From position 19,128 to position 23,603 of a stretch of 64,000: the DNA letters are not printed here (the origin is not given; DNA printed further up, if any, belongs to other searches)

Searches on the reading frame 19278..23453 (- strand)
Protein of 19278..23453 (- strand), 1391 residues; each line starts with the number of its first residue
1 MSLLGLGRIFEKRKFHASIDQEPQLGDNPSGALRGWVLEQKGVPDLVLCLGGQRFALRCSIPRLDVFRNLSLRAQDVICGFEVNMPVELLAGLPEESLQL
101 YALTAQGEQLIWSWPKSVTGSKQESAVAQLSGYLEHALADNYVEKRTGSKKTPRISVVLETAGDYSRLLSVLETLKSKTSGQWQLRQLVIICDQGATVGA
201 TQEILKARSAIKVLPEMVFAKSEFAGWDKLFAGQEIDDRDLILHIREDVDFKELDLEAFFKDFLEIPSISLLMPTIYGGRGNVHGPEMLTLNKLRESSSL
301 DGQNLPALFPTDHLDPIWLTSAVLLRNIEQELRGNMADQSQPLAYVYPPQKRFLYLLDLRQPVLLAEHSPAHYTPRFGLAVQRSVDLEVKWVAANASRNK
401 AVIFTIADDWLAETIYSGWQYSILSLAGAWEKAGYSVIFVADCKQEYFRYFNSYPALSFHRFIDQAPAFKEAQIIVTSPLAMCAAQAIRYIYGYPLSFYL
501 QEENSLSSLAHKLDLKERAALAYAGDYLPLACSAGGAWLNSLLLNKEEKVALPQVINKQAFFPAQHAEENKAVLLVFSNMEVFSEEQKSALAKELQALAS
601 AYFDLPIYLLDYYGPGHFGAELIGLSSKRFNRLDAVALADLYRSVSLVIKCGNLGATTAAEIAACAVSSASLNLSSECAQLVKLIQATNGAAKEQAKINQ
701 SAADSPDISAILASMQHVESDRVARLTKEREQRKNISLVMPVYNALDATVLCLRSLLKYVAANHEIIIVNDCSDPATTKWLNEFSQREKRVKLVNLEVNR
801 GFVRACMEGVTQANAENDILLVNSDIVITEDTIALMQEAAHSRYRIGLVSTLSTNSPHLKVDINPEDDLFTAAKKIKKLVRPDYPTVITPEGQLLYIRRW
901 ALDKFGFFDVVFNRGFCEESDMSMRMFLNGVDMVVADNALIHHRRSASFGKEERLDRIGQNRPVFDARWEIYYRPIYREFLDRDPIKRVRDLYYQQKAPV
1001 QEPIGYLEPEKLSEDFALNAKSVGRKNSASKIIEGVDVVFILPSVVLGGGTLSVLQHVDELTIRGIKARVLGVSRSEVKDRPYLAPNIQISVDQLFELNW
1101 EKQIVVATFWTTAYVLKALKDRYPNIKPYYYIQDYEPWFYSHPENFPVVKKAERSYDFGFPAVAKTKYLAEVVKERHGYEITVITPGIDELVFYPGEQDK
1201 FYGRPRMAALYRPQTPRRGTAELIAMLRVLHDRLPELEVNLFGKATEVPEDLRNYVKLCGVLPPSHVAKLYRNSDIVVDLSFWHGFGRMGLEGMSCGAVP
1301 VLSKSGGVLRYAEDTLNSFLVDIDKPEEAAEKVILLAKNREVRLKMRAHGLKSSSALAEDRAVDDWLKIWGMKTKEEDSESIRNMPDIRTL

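Call 9: search_protein_families(library=pfam, proteins=[window:19278-23453:-], max_evalue=0.001)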
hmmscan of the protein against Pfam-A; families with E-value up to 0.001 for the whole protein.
window:19278-23453:- (1391 aa): 4 families
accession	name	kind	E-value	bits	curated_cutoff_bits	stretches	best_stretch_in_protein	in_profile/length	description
PF00535.33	Glycos_transf_2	-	1.7e-17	64.3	23.3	1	737-845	1-109/168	Glycosyl transferase family 2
PF00534.26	Glycos_transf_1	-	1.5e-13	51.1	26.4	1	1251-1350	70-169/172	Glycosyl transferases group 1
PF13692.12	Glyco_trans_1_4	-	1.1e-10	42.4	27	1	1219-1339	16-142/142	Glycosyl transferases group 1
PF13641.12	Glyco_tranf_2_3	-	8.3e-09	36.2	27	1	736-951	3-219/230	Glycosyltransferase like family 2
